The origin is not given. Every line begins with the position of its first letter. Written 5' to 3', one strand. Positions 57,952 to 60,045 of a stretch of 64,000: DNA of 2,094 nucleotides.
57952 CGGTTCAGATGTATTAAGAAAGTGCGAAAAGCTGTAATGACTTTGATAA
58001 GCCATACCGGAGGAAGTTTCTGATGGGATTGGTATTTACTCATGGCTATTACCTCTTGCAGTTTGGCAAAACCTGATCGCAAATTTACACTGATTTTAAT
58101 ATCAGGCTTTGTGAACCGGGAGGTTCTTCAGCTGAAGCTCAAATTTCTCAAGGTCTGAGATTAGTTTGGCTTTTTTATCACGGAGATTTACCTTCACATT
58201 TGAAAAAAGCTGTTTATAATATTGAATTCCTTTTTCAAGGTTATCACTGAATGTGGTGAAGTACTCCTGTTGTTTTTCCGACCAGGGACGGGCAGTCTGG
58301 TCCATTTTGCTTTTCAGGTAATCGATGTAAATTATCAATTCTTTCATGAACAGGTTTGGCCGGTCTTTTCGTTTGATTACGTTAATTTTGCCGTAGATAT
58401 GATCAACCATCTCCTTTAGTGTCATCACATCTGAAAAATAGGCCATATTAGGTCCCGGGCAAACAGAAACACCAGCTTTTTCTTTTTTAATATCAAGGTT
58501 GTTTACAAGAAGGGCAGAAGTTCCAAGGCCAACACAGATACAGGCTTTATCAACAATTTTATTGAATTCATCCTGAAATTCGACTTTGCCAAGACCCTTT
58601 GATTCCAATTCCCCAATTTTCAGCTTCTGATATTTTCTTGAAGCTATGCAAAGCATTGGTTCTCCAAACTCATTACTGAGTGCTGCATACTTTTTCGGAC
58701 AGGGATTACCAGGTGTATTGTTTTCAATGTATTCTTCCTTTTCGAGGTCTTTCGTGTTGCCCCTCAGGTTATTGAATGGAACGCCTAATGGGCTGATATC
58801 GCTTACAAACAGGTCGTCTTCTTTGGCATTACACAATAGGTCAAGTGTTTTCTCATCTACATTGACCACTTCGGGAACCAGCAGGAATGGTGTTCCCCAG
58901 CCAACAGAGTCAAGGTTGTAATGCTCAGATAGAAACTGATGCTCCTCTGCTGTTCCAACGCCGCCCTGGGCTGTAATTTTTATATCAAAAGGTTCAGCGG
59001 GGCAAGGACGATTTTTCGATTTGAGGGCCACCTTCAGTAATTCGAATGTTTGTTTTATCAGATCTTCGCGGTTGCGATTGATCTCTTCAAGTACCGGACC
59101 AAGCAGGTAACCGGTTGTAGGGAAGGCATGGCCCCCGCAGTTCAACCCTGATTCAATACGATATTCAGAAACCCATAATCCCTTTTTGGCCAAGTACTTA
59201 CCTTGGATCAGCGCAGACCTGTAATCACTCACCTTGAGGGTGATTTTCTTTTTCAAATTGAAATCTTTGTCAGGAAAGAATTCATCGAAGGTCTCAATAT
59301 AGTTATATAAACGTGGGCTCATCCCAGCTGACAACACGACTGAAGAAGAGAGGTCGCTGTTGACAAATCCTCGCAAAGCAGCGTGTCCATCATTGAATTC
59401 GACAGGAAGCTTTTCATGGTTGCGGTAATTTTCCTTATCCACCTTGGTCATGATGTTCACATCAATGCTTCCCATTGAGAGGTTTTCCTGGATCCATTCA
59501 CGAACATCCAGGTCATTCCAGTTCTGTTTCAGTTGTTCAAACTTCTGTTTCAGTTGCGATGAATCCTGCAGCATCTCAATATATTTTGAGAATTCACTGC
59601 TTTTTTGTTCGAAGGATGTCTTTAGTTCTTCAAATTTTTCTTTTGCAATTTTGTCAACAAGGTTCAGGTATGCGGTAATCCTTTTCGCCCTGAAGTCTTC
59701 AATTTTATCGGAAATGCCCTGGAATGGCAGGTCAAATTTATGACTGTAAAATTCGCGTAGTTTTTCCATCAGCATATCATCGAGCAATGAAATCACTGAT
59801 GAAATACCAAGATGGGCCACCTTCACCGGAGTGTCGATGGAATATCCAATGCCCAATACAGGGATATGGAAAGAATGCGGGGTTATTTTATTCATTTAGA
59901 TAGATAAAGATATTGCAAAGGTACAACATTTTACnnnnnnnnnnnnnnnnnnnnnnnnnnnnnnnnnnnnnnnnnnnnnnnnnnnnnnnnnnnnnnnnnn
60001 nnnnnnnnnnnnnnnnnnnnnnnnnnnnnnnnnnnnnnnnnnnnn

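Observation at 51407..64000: ACP-centred biosynthetic cluster without a ketosynthase: PaaK-like ligase, ACP, BtrH-like transferase, sulfotransferase, O-methyltransferase, B12-radical SAM, TonB receptor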

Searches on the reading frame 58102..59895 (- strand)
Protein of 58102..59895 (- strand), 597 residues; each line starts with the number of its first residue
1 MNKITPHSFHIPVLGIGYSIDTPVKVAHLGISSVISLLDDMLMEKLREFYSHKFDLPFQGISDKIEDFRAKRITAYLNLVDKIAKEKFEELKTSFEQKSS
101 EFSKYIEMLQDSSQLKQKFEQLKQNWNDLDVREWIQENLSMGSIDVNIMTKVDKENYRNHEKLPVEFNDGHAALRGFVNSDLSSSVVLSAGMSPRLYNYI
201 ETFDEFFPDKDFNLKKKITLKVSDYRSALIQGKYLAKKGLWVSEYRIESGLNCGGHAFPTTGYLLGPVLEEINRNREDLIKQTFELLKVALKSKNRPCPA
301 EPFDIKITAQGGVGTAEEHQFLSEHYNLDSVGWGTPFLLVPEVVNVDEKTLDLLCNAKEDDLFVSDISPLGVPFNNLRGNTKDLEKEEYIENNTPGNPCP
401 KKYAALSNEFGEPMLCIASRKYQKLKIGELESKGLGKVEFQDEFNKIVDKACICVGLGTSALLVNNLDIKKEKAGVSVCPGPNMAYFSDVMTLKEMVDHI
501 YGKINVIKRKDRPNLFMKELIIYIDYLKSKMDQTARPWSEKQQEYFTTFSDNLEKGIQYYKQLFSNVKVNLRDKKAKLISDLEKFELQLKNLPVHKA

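Call 5: search_protein_families(library=pfam, proteins=[window:58102-59895:-], max_evalue=0.01)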
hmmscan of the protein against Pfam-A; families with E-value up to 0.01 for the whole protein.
window:58102-59895:- (597 aa): 1 family
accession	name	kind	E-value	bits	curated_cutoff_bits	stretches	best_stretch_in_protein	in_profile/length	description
PF06705.16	SF-assemblin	-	0.0023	17.8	30.6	1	527-586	64-123/247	SF-assemblin/beta giardin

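Call 7: search_protein_families(library=ncbifam, proteins=[window:58102-59895:-], max_evalue=0.01)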
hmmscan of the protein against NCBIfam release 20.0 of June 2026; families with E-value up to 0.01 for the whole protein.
window:58102-59895:- (597 aa): 0 families

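Call 8: find_encoding_contigs(protein=window:58102-59895:-, flank=10000, max_places=6)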
Protein window:58102-59895:- (597 aa): 2 contigs read that carry it; 2 places shown.
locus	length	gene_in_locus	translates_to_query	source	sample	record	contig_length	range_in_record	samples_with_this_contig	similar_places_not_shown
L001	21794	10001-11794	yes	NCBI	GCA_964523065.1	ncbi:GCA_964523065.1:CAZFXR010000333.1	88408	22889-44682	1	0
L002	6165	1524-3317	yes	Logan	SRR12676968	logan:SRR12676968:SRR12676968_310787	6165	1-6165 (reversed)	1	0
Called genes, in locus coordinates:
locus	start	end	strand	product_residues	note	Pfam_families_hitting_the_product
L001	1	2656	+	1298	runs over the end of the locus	PF03176:MMPL, PF01553:Acyltransferase, PF13489:Methyltransf_23 (weak), PF05175:MTS (weak), PF08241:Methyltransf_11, PF08242:Methyltransf_12, PF13649:Methyltransf_25, PF13847:Methyltransf_31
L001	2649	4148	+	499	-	PF00890:FAD_binding_2, PF01266:DAO, PF01494:FAD_binding_3 (weak), PF01593:Amino_oxidase, PF01946:Thi4, PF03486:HI0933_like (faint), PF07992:Pyr_redox_2 (faint), PF13450:NAD_binding_8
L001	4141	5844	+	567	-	PF03417:AAT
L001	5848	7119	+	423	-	PF02310:B12-binding, PF04055:Radical_SAM (faint)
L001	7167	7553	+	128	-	-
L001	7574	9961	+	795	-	PF13620:CarboxypepD_reg, PF13715:CarbopepD_reg_2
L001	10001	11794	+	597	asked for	-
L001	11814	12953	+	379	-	PF08100:Dimerisation, PF01022:HTH_5 (weak), PF00891:Methyltransf_2, PF13489:Methyltransf_23, PF13847:Methyltransf_31 (weak), PF08242:Methyltransf_12 (faint), PF13649:Methyltransf_25 (weak)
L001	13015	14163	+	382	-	PF12679:ABC2_membrane_2, PF12698:ABC2_membrane_3, PF01061:ABC2_membrane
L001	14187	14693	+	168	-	-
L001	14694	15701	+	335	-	PF14399:BtrH_N, PF16169:DUF4872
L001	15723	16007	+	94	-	PF00550:PP-binding (weak)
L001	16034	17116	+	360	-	PF00685:Sulfotransfer_1 (weak), PF13469:Sulfotransfer_3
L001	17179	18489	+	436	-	PF00501:AMP-binding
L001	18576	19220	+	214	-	-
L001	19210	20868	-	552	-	PF07969:Amidohydro_3, PF01979:Amidohydro_1 (weak)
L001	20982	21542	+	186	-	PF20221:DUF6580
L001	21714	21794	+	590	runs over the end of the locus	PF02518:HATPase_c, PF13589:HATPase_c_3, PF01119:DNA_mis_repair, PF08676:MutL_C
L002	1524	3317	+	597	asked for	-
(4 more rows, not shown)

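Call 12: search_protein_families(library=ncbifam, proteins=[L001:2-2656:+, L001:2649-4148:+, L001:4141-5844:+, L001:5848-7119:+], max_evalue=0.001)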
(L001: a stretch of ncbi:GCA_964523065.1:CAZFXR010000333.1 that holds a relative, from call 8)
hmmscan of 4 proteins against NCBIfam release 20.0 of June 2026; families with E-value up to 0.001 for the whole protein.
L001:2-2656:+ (884 aa): 22 families
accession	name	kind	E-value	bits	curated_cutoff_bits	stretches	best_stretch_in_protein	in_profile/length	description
TIGR03480.1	HpnN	hypoth_equivalog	1.3e-15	56.4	751.85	1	255-394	718-857/862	hopanoid biosynthesis associated RND transporter like protein HpnN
TIGR00530.1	AGP_acyltrn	subfamily_domain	1.3e-14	54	102.95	1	483-591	15-128/130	1-acylglycerol-3-phosphate O-acyltransferase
TIGR00921.1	2A067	subfamily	4.3e-14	51.5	351.9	1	236-393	179-343/733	hydrophobe/amphiphile efflux-3 (HAE3) family transporter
NF052374.1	HopndTporHpnN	equivalog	4.8e-10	38.2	1100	1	255-393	718-854/858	hopanoid transporter HpnN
TIGR01983.1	UbiG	equivalog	7.8e-09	35.2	102.95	1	696-811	49-165/228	bifunctional 2-polyprenyl-6-hydroxyphenol methylase/3-demethylubiquinol 3-O-methyltransferase UbiG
NF043040.1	corrin_prot_MT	hypoth_equivalog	6e-08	32.4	180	1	689-830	34-181/216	corrinoid protein-associated methyltransferase CpaM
NF045600.2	BstA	equivalog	1.2e-07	30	1400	1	237-392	741-893/903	sterol transporter cytoplasmic membrane protein BstA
TIGR00740.1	TIGR00740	equivalog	2.7e-07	30.5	193.3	1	691-814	48-175/239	carboxy-S-adenosyl-L-methionine synthase CmoA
NF006386.0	PRK08633.1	equivalog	1.1e-05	23.4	1221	1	483-592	440-551/1147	acyl-[ACP]--phospholipid O-acyltransferase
NF010703.0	PRK14103.1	equivalog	1.8e-05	24.3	320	1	699-797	32-124/256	trans-aconitate 2-methyltransferase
NF041537.1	ArsM_AhpD_UU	exception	2.8e-05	23.1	510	1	699-799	79-182/345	arsenite methyltransferase/AhpD domain selenoprotein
NF011529.0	PRK14968.1-3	equivalog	5e-05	22.8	162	0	696-753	34-91/198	putative methyltransferase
NF005291.0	PRK06814.1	equivalog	5.4e-05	21.3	1349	1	481-595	451-566/1140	acyl-[ACP]--phospholipid O-acyltransferase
TIGR02072.1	BioC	equivalog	5.8e-05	23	184.95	1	698-798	36-133/244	malonyl-ACP O-methyltransferase BioC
NF002463.0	PRK01683.1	equivalog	0.00011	21.9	297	1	699-810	34-141/258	trans-aconitate 2-methyltransferase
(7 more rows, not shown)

L001:2649-4148:+ (499 aa): 69 families (the best 25 are shown)
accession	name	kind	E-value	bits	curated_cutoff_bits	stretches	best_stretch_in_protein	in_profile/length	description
TIGR02733.1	desat_CrtD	equivalog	1.6e-37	129.3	549.7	2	210-485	222-487/492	C-3',4' desaturase CrtD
TIGR02730.1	carot_isom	equivalog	1.3e-30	106.7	586.9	1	4-483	1-484/493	carotenoid isomerase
NF058655.1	CrtID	equivalog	2.4e-21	76.2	640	1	6-361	1-362/478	bifunctional phytoene desaturase/3,4-desaturase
TIGR02734.1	crtI_fam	subfamily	4e-21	75.3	238.1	1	6-311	1-311/504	phytoene desaturase family protein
NF045637.1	carotdesatCrtDProt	equivalog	9.4e-17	60.7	580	2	6-55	1-50/485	1-hydroxycarotenoid 3,4-desaturase CrtD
NF045689.1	BCarotKetCrtO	equivalog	5.1e-15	55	1000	1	1-43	1-43/563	beta-carotene ketolase CrtO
NF005560.0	PRK07233.1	equivalog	1e-13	50.9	252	1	6-59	3-56/435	hypothetical protein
NF042421.1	hydcarot_desat_CrtD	equivalog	6.3e-12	44.7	500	1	6-318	4-318/487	1-hydroxycarotenoid 3,4-desaturase CrtD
TIGR03467.1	HpnE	equivalog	1.3e-11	44.5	283.05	1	6-84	1-79/430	hydroxysqualene dehydroxylase HpnE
NF005548.0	PRK07208.1-4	equivalog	4.4e-09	35.5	389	1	3-58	3-58/488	hypothetical protein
TIGR00562.1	proto_IX_ox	equivalog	7.3e-09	34.7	97.85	1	3-59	2-60/470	protoporphyrinogen oxidase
TIGR00292.1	TIGR00292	equivalog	1.2e-08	34.5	148.3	1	4-41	22-59/254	sulfide-dependent adenosine diphosphate thiazole synthase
TIGR00275.1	TIGR00275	subfamily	1.7e-08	33.7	183.8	1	6-40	1-35/401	aminoacetone oxidase family FAD-binding enzyme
NF033460.1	glycerol3P_ox_II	equivalog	6.6e-08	32.1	460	1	3-37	1-35/361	type 2 glycerol-3-phosphate oxidase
NF005545.0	PRK07208.1-1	equivalog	1.3e-07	30.3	451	1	3-58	7-63/504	hypothetical protein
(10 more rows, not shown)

L001:4141-5844:+ (567 aa): 1 family
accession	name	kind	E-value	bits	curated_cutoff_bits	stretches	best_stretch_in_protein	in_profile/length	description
NF040521.1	C45_proenzyme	subfamily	1.5e-64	218.4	85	1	79-420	1-311/313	C45 family autoproteolytic acyltransferase/hydrolase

L001:5848-7119:+ (423 aa): 13 families
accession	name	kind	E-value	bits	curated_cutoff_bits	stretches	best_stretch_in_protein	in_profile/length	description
TIGR04013.1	B12_SAM_MJ_1487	hypoth_equivalog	4e-16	58.8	251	1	47-218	35-209/382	TIGR04013 family B12-binding domain/radical SAM domain-containing protein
TIGR03471.1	HpnJ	equivalog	1.9e-11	43.5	577.6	1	167-379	200-435/472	hopanoid biosynthesis associated radical SAM protein HpnJ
TIGR02026.1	BchE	equivalog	9e-11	41.3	481.35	1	151-375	182-426/497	magnesium-protoporphyrin IX monomethyl ester anaerobic oxidative cyclase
TIGR04072.2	rSAM_ladder_B12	equivalog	1.1e-10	40.8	360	1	46-214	50-234/443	lipid biosynthesis B12-binding/radical SAM protein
TIGR04014.1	B12_SAM_MJ_0865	equivalog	3e-10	39.5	360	1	60-206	44-202/434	methyl-coenzyme M reductase glutamine C-methyltransferase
TIGR04367.1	HpnR_B12_rSAM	equivalog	1.1e-09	37.3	650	1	44-223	50-245/490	hopanoid C-3 methylase HpnR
NF038361.1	rSAM_Sden_1168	equivalog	6.5e-08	31.6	575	1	157-368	276-507/560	Sden_1168 family B12-binding radical SAM P-methyltransferase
NF033070.1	rSAM_AprD4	equivalog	2.4e-07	30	500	1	286-368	340-423/456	AprD4 family radical SAM diol-dehydratase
TIGR04479.1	bcpD_PhpK_rSAM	subfamily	2.3e-06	26.3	600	1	151-313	228-410/504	PhpK family radical SAM P-methyltransferase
NF040546.1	rSAM_CUAEP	equivalog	6.1e-05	21.9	500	0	39-203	33-210/468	CUAEP/CCAEP-tail radical SAM (seleno)protein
NF040542.1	rSAM_RCCLKC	equivalog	7.3e-05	22.1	450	0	39-134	31-131/423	arsinothricin biosynthesis radical SAM protein ArsL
NF004911.0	PRK06267.1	equivalog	0.00048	19.4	305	0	270-328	153-210/351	hypothetical protein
TIGR04385.1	B12_rSAM_cofa1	equivalog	0.001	18.4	450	0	139-207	169-238/438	B12 lower ligand biosynthesis radical SAM protein BzaD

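Call 23: find_homologous_proteins(query=L001:2-2656:+, max_evalue=1e-30)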
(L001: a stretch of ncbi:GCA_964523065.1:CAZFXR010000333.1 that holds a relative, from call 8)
Query L001:2-2656:+ (884 aa): 752 proteins with E <= 1e-30 among 8000 candidates; the best 120 are listed.
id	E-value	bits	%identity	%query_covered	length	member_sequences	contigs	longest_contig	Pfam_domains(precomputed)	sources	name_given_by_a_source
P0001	0.0e+0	1992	100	100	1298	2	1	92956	PF13847.13,PF13489.13,PF03176.22,PF05175.21,PF13649.13,PF01553.27,PF08241.19,PF08242.19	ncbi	ncbi:MAG: MMPL family transporter [Bacteroidota bacterium]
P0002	0.0e+0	1555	79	98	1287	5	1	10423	PF13847.13,PF13489.13,PF03176.22,PF05175.21,PF13649.13,PF01553.27,PF08241.19,PF08242.19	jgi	-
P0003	0.0e+0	1533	76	99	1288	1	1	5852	PF13847.13,PF13489.13,PF03176.22,PF05175.21,PF13649.13,PF01553.27,PF08241.19,PF08242.19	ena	-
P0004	0.0e+0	1527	75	99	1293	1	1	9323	PF13847.13,PF13489.13,PF03176.22,PF05175.21,PF13649.13,PF00891.25,PF00873.26,PF01553.27,PF08241.19,PF08242.19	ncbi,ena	ncbi:MAG: MMPL family transporter [Bacteroidota bacterium]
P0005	0.0e+0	1526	76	98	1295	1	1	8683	PF13847.13,PF13489.13,PF03176.22,PF05175.21,PF13649.13,PF00891.25,PF01553.27,PF08241.19,PF08242.19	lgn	-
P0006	0.0e+0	1510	74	99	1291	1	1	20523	PF13847.13,PF13489.13,PF03176.22,PF05175.21,PF13649.13,PF00891.25,PF01553.27,PF08241.19,PF08242.19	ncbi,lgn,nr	ncbi:MAG: MMPL family transporter [Bacteroidales bacterium]|nr:MMPL family transporter [Bacteroidale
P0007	0.0e+0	1509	76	98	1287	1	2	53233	PF13847.13,PF13489.13,PF03176.22,PF05175.21,PF13649.13,PF00891.25,PF00873.26,PF01553.27,PF08241.19,PF08242.19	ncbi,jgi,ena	jgi:1-acyl-sn-glycerol-3-phosphate acyltransferase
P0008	0.0e+0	1499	74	98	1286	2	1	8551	PF13847.13,PF13489.13,PF03176.22,PF05175.21,PF13649.13,PF00891.25,PF00873.26,PF01553.27,PF08241.19,PF08242.19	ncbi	-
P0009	0.0e+0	1493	75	98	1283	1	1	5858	PF13847.13,PF13489.13,PF03176.22,PF05175.21,PF13649.13,PF01553.27,PF08241.19,PF08242.19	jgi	jgi:uncharacterized protein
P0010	0.0e+0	1490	75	99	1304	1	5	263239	PF13847.13,PF13489.13,PF03176.22,PF05175.21,PF13649.13,PF01553.27,PF08241.19,PF08242.19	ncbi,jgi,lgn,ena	-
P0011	0.0e+0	1481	74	99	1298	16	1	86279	PF13847.13,PF13489.13,PF03176.22,PF05175.21,PF13649.13,PF01553.27,PF08241.19,PF08242.19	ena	-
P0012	0.0e+0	1472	74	98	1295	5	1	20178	PF13847.13,PF13489.13,PF03176.22,PF05175.21,PF13649.13,PF01553.27,PF08241.19,PF08242.19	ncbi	-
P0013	0.0e+0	1462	73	98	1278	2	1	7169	PF13847.13,PF13489.13,PF03176.22,PF05175.21,PF13649.13,PF01553.27,PF08241.19,PF08242.19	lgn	-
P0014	0.0e+0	1456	73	98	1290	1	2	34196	PF13847.13,PF03176.22,PF13649.13,PF00873.26,PF01553.27,PF08241.19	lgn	-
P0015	0.0e+0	1451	73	99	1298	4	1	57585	PF13847.13,PF13489.13,PF03176.22,PF05175.21,PF13649.13,PF00891.25,PF01553.27,PF08241.19,PF08242.19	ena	-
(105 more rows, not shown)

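Call 24: find_encoding_contigs(protein=P0001, flank=10000, max_places=3)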
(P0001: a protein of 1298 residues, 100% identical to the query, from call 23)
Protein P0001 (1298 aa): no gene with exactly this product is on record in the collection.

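Call 25: list_cluster_members(proteins=[P0001])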
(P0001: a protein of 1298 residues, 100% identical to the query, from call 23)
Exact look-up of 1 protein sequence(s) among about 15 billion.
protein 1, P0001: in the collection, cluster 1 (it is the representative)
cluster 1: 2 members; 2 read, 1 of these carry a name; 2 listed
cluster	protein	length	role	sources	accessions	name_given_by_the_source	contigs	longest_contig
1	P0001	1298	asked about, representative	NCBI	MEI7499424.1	MAG: MMPL family transporter [Bacteroidota bacterium]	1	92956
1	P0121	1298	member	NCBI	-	-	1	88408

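Call 26: find_encoding_contigs(protein=P0010, flank=10000, max_places=2)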
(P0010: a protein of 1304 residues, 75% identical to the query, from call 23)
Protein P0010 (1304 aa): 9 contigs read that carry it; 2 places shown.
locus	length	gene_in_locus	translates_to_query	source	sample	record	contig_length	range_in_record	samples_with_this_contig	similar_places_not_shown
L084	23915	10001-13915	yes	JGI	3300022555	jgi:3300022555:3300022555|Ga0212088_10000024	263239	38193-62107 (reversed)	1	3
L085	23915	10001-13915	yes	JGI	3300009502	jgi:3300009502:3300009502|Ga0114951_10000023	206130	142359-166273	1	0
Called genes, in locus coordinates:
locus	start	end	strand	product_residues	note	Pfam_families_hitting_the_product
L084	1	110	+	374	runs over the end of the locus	PF00195:Chal_sti_synt_N (weak), PF08545:ACP_syn_III (weak)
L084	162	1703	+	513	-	PF02310:B12-binding, PF04055:Radical_SAM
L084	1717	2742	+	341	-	PF02737:3HCDH_N, PF00725:3HCDH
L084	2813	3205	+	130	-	PF14376:Haem_bd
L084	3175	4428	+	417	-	PF00109:ketoacyl-synt, PF00108:Thiolase_N (weak), PF02801:Ketoacyl-synt_C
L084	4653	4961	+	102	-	PF00550:PP-binding (weak)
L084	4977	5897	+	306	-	PF00698:Acyl_transf_1 (weak)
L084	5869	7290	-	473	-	PF02310:B12-binding, PF04055:Radical_SAM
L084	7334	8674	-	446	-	PF02310:B12-binding, PF04055:Radical_SAM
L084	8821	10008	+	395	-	PF00535:Glycos_transf_2, PF09835:DUF2062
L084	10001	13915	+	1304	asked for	PF03176:MMPL, PF01553:Acyltransferase, PF05175:MTS (weak), PF13489:Methyltransf_23 (weak), PF08241:Methyltransf_11 (weak), PF08242:Methyltransf_12 (weak), PF13649:Methyltransf_25, PF13847:Methyltransf_31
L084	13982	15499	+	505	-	PF00890:FAD_binding_2 (weak), PF01266:DAO (weak), PF01494:FAD_binding_3 (weak), PF01593:Amino_oxidase, PF01946:Thi4 (weak), PF03486:HI0933_like (faint), PF13450:NAD_binding_8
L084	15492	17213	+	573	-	PF03417:AAT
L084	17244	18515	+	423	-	PF02310:B12-binding, PF04055:Radical_SAM (faint)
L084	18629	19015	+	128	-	-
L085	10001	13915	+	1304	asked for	PF03176:MMPL, PF01553:Acyltransferase, PF05175:MTS (weak), PF13489:Methyltransf_23 (weak), PF08241:Methyltransf_11 (weak), PF08242:Methyltransf_12 (weak), PF13649:Methyltransf_25, PF13847:Methyltransf_31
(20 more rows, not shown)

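Call 27: find_encoding_contigs(protein=P0121, flank=10000, max_places=2)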
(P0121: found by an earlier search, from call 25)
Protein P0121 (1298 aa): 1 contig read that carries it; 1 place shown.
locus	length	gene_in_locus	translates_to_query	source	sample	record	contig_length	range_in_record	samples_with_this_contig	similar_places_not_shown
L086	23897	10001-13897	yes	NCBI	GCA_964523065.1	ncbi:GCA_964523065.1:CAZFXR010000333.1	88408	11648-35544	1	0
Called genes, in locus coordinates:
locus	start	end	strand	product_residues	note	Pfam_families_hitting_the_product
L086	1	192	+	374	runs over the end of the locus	PF00195:Chal_sti_synt_N (weak), PF08545:ACP_syn_III (weak)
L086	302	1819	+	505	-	PF02310:B12-binding, PF04055:Radical_SAM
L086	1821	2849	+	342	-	PF02737:3HCDH_N, PF00725:3HCDH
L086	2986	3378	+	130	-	PF14376:Haem_bd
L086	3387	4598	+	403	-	PF00109:ketoacyl-synt, PF00108:Thiolase_N (weak), PF02801:Ketoacyl-synt_C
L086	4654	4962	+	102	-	PF00550:PP-binding (weak)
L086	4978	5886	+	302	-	PF00698:Acyl_transf_1 (weak)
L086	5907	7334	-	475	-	PF02310:B12-binding, PF04055:Radical_SAM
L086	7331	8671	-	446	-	PF02310:B12-binding, PF04055:Radical_SAM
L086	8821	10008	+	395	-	PF00535:Glycos_transf_2, PF09835:DUF2062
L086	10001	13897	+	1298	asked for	PF03176:MMPL, PF01553:Acyltransferase, PF13489:Methyltransf_23 (weak), PF05175:MTS (weak), PF08241:Methyltransf_11, PF08242:Methyltransf_12, PF13649:Methyltransf_25, PF13847:Methyltransf_31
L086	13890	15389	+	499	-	PF00890:FAD_binding_2, PF01266:DAO, PF01494:FAD_binding_3 (weak), PF01593:Amino_oxidase, PF01946:Thi4, PF03486:HI0933_like (faint), PF07992:Pyr_redox_2 (faint), PF13450:NAD_binding_8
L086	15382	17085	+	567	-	PF03417:AAT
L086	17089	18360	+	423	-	PF02310:B12-binding, PF04055:Radical_SAM (faint)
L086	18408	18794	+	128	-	-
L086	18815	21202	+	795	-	PF13620:CarboxypepD_reg, PF13715:CarbopepD_reg_2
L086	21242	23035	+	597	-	-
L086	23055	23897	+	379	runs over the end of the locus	PF08100:Dimerisation, PF01022:HTH_5 (weak), PF00891:Methyltransf_2, PF13489:Methyltransf_23, PF13847:Methyltransf_31 (weak), PF08242:Methyltransf_12 (faint), PF13649:Methyltransf_25 (weak)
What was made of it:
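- Checked: It is a 5'-truncated copy of a 423-aa gene (calls 8, 27).
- In L086 the operon continues upstream in this order: C45 acyltransferase, FAD reductase, MMPL + PlsC acyltransferase + methyltransferase fusion, GT2/DUF2062 (calls 8, 12, 27).
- Tried and rejected: The cluster member P0121 solved this (call 27).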
